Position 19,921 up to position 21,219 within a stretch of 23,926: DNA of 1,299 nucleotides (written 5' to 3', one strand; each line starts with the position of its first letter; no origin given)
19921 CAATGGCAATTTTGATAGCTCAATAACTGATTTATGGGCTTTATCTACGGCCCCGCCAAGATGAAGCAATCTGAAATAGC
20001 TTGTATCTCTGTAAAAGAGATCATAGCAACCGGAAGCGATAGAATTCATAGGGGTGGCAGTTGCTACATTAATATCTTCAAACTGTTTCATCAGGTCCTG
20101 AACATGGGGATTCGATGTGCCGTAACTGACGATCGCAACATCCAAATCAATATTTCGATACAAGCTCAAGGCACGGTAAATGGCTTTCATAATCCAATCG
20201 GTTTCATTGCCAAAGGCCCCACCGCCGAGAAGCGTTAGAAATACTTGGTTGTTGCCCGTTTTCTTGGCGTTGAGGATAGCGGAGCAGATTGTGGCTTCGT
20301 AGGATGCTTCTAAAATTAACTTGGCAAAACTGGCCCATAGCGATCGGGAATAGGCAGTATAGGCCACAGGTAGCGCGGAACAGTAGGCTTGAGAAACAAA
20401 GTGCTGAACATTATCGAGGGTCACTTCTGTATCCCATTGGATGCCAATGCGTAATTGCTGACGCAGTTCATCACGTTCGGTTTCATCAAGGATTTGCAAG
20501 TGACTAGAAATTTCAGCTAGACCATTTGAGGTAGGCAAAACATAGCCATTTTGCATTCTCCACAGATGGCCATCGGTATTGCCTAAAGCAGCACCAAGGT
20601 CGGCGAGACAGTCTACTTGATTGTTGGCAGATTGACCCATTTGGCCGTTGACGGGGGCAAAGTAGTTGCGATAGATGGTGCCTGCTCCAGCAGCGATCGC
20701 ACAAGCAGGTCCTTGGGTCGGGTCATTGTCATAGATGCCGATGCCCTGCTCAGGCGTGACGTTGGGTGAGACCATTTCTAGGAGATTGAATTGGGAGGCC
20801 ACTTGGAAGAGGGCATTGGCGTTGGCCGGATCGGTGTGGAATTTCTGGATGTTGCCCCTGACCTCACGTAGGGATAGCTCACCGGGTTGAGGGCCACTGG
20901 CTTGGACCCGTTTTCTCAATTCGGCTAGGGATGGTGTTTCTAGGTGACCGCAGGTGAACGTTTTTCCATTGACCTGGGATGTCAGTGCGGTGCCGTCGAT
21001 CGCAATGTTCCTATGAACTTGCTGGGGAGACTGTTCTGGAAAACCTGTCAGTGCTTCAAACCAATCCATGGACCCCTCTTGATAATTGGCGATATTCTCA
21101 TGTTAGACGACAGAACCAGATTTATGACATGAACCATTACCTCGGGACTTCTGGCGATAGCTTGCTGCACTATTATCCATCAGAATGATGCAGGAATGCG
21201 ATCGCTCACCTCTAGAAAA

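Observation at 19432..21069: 545-aa orphan protein with glycine-rich loops suggesting a nucleotide/ADP-ribose-binding fold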

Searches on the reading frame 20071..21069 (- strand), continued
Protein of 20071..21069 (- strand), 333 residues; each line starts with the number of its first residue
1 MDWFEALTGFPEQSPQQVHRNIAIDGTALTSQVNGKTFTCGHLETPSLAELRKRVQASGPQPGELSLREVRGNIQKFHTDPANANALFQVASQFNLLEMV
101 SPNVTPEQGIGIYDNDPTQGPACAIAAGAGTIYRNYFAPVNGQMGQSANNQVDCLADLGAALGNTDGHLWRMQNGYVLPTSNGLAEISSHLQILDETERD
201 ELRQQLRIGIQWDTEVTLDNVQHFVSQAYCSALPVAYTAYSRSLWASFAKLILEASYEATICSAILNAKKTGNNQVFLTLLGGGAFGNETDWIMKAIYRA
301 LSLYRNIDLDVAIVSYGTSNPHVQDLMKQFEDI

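Call 77: search_protein_families(library=pfam, alignment_id=A6, max_evalue=0.0001)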
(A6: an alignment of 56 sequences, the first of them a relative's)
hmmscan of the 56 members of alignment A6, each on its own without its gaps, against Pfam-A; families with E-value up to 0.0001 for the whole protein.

A. member 1, P0124 (480 aa): 0 families

B. families by the number of members that match (of 56 scanned): 17 families
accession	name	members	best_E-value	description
PF22785.1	Tc-R-P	8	1.1e-17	Polymorphic toxin system, DSP-PTPase phosphatase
PF22784.1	PTP-SAK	8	1.2e-16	Swiss Army Knife protein, DSP-PTPase phosphatase domain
PF05706.17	CDKN3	6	6.9e-11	Cyclin-dependent kinase inhibitor 3 (CDKN3)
PF00782.25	DSPc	6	1e-07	Dual specificity phosphatase, catalytic domain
PF13499.12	EF-hand_7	4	6.3e-14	EF-hand domain pair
PF00036.39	EF-hand_1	4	1.3e-09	EF hand domain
PF13405.12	EF-hand_6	4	4.3e-08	EF-hand domain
PF22741.1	PTP-NADK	3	1.1e-13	DSP-PTPase phosphatase fused to NAD+ Kinase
PF13202.12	EF-hand_5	3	2.4e-07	EF hand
PF13833.12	EF-hand_8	2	2.7e-06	EF-hand domain pair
PF00102.32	Y_phosphatase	2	2e-05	Protein-tyrosine phosphatase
PF20118.4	DUF6508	1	3e-27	Family of unknown function (DUF6508)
PF01661.27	Macro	1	6.6e-24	Macro domain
PF12680.13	SnoaL_2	1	5e-09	SnoaL-like domain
PF14566.11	PTPlike_phytase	1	4.3e-08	Inositol hexakisphosphate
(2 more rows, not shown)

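Call 94: list_cluster_members(proteins=[P0211, P0265, P0268, P0235, P0132, P0136, P0156, P0123, P0126, P0131])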
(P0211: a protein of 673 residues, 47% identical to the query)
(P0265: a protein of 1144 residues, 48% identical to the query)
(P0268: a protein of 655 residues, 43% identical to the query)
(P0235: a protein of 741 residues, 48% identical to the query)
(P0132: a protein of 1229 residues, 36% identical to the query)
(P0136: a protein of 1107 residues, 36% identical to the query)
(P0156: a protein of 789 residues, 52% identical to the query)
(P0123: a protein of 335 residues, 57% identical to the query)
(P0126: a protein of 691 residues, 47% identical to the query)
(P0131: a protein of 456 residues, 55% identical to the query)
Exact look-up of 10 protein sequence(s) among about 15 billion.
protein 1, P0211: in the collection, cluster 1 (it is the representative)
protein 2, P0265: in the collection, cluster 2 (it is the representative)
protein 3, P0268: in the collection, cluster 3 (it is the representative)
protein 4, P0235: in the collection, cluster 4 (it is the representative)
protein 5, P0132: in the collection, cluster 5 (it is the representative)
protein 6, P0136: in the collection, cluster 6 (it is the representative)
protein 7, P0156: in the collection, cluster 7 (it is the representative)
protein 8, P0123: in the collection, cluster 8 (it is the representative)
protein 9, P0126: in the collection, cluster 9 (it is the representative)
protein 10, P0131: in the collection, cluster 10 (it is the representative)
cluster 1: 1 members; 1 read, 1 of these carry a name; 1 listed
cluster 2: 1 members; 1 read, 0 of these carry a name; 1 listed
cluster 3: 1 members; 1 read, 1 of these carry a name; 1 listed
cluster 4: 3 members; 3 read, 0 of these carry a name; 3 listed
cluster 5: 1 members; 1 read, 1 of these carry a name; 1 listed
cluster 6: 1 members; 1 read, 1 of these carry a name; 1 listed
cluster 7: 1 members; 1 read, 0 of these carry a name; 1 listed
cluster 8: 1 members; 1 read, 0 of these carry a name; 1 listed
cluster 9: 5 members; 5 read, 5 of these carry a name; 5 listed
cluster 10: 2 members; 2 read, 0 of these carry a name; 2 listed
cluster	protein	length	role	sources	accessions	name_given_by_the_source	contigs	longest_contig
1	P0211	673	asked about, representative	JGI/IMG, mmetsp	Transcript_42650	Transcript_42650/g.92965 ORF Transcript_42650/g.92965 Transcript_42650/m.92965 ...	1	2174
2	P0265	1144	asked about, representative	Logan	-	-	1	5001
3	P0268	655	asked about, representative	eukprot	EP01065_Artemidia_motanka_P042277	TRINITY_DN5639_c0_g1_i1.p1 TRINITY_DN5639_c0_g1~~TRINITY_DN5639_c0_g1_i1.p1 ORF ...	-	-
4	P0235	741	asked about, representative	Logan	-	-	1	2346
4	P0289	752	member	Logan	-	-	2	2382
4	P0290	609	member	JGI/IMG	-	-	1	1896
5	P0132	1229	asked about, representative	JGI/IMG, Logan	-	hypothetical protein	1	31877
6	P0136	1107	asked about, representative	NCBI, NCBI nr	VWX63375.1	conserved hypothetical protein [Burkholderiales bacterium 8X]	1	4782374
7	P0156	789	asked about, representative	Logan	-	-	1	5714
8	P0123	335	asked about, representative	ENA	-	-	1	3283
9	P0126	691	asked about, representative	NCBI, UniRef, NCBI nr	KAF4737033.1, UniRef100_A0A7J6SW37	hypothetical protein FOZ62_026796 [Perkinsus olseni] | Uncharacterized protein n=1 Tax=Perkinsus olseni TaxID=32597 RepID=A0A7J6SW37_PEROL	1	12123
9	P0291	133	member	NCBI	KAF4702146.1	hypothetical protein FOZ63_006807, partial [Perkinsus olseni]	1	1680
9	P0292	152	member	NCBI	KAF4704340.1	hypothetical protein FOZ62_000664, partial [Perkinsus olseni]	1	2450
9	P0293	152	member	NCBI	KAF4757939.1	hypothetical protein FOZ63_026063, partial [Perkinsus olseni]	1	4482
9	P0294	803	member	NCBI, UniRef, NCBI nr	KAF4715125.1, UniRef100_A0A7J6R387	hypothetical protein FOZ63_030688 [Perkinsus olseni] | Uncharacterized protein n=1 Tax=Perkinsus olseni TaxID=32597 RepID=A0A7J6R387_PEROL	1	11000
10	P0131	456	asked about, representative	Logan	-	-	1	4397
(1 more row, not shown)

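Call 101: fold_search(model_id=the predicted structure, library=viral)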
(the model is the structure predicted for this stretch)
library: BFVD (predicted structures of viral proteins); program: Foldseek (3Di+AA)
matches with E <= 10: 611; with E <= 0.001: 18
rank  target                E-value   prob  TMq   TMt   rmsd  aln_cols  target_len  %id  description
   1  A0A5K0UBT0            8.9e-28  1.00  0.83  0.54   5.0       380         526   33  Uncharacterized protein [Yasminevirus sp. GU-2018]
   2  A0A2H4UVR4            6.8e-26  1.00  0.79  0.50   4.4       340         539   34  Uncharacterized protein [Bodo saltans virus]
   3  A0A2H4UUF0            1.9e-22  1.00  0.78  0.32   4.4       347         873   33  RING-finger domain containing protein [Bodo saltans virus]
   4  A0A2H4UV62            1.1e-13  1.00  0.59  0.60   6.2       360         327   22  Uncharacterized protein [Bodo saltans virus]
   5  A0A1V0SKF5            3.1e-11  1.00  0.58  0.60   6.8       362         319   17  Uncharacterized protein [Klosneuvirus KNV1]
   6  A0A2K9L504            7.3e-06  1.00  0.37  0.44  12.4       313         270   12  Orfan [Tupanvirus deep ocean]
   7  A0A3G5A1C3            1.2e-05  1.00  0.36  0.39  11.4       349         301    8  Microbial-type PARG catalytic domain-containing protein [Harvfovirus sp.]
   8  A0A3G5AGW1            2.6e-05  1.00  0.41  0.48  11.1       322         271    8  Lysosomal Pro-X carboxypeptidase [Sylvanvirus sp.]
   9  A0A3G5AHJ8            3.5e-05  1.00  0.38  0.40  10.2       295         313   12  Microbial-type PARG catalytic domain-containing protein [Sylvanvirus sp.]
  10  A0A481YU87            4.2e-05  1.00  0.39  0.53   9.2       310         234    9  Microbial-type PARG catalytic domain-containing protein [Marseillevirus LCMAC102]
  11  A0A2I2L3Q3            4.2e-05  0.99  0.28  0.36  16.5       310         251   12  TIGR02452 family protein (DUF2263) [Orpheovirus IHUMI-LCC2]
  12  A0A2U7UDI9            4.7e-05  1.00  0.41  0.36   8.8       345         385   14  Microbial-type PARG catalytic domain-containing protein [Pandoravirus neocaledonia]
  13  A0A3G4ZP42            7.6e-05  1.00  0.37  0.46   8.1       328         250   10  Protein CLEC16A [Terrestrivirus sp.]
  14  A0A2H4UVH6            9.0e-05  1.00  0.36  0.43  12.8       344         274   10  Microbial-type PARG catalytic domain-containing protein [Bodo saltans virus]
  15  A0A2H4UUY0            9.6e-05  1.00  0.39  0.27  11.3       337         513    9  Microbial-type PARG catalytic domain-containing protein [Bodo saltans virus]
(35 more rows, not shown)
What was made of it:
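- In BFVD, true family members come first, followed by proteins named 'Microbial-type PARG catalytic domain' (call 101). Bodo saltans virus carries both this family and annotated microbial PARGs as distinct proteins (call 101).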

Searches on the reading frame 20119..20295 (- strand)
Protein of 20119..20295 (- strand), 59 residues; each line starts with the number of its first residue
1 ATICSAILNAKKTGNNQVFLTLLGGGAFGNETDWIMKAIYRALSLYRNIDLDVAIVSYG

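Call 54: search_solved_structures(query=window:20119-20295:-, max_evalue=10, show_alignments=5)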
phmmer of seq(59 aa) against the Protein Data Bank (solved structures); distinct sequences matched with E-value up to 10: 6.
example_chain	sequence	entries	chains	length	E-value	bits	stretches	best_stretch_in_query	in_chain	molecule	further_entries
6fp7_B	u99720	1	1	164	0.22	15.1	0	6-37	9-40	DARPin1238_E11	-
6fp8_B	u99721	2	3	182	0.31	14.6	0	6-37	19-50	DARPin1238_E11 | DARPin 1238_E11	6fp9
5le3_A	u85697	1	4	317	0.76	13.4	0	10-55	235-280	DD_D12_09_D12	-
5le6_A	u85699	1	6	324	0.88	13.2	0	10-55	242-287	DD_D12_09_D12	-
5le8_A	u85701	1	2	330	1.3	12.7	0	10-55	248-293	DD_D12_15_D12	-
5le7_A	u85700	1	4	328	1.5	12.5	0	10-55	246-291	DD_D12_13_D12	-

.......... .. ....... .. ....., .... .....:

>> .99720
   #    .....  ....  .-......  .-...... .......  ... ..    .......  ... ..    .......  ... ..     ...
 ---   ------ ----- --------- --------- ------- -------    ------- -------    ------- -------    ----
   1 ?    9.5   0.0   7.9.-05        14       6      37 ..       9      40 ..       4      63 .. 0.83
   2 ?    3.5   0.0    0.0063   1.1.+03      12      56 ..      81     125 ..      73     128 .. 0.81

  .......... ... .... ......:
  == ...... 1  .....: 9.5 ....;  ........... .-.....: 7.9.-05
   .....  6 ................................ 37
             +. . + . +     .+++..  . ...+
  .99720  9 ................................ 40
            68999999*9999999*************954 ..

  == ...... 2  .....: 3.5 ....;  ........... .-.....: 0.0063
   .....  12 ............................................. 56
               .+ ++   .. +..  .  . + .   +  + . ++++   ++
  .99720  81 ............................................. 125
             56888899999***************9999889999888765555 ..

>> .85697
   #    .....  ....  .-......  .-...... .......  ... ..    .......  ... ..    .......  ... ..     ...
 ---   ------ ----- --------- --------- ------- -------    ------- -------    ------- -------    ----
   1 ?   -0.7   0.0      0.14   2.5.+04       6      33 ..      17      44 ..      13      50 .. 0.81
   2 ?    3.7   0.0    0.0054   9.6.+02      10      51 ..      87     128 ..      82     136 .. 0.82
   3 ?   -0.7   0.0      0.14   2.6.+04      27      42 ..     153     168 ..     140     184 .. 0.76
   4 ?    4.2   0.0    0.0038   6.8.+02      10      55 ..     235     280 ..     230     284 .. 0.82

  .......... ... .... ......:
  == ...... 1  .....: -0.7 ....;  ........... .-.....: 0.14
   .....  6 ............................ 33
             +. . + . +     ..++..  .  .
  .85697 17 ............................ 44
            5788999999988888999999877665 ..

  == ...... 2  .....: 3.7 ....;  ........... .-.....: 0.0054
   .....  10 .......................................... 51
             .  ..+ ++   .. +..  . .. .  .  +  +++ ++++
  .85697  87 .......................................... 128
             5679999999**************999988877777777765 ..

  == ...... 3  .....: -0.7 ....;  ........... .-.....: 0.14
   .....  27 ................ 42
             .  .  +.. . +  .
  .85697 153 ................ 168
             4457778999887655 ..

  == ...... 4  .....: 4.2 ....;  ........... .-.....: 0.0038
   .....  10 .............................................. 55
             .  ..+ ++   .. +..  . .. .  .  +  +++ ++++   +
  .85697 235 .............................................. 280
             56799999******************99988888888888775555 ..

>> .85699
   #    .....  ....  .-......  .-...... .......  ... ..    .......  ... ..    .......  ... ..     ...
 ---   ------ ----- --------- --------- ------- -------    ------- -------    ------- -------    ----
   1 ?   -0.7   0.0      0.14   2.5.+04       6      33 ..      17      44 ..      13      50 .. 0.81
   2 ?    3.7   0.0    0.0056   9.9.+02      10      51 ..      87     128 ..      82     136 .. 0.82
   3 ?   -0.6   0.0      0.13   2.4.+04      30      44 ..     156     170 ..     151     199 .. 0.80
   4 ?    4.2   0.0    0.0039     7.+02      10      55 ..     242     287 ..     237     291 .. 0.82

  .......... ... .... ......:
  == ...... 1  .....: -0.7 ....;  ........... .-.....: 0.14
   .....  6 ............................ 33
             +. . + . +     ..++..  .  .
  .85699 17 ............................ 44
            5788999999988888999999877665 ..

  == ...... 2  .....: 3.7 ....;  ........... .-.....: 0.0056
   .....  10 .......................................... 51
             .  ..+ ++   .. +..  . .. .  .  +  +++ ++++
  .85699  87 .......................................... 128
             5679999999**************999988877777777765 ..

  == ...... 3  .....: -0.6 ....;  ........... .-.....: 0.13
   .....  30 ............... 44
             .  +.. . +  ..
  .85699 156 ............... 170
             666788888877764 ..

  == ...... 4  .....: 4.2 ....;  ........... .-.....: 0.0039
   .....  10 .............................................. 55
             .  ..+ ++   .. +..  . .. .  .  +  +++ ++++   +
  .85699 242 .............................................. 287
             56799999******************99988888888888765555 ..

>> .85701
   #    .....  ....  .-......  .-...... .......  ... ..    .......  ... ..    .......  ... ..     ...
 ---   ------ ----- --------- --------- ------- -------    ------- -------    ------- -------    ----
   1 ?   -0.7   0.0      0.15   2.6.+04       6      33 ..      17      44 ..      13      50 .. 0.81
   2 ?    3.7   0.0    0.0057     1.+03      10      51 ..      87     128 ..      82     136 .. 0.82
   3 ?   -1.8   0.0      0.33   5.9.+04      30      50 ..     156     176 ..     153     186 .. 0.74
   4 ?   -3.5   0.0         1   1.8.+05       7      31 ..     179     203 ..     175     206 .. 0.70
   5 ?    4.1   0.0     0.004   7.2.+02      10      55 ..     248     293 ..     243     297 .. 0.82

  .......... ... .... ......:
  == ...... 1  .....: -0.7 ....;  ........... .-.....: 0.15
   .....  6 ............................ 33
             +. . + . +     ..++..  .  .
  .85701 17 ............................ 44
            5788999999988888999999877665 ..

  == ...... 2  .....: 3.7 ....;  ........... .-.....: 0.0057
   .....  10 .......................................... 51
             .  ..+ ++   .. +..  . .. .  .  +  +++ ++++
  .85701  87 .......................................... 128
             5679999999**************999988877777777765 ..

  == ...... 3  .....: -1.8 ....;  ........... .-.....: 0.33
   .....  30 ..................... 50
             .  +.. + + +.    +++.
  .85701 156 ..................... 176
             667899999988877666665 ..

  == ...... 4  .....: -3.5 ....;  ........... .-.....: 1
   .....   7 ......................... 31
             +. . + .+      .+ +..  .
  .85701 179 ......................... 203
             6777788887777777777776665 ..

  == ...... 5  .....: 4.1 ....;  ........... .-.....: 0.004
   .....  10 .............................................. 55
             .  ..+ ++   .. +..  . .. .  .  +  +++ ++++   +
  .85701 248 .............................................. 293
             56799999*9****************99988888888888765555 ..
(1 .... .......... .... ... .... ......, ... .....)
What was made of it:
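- Tried and rejected: A 59-aa fragment around loop 2 searched against PDB sequences returned spurious ankyrin/DARPin hits (call 54).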
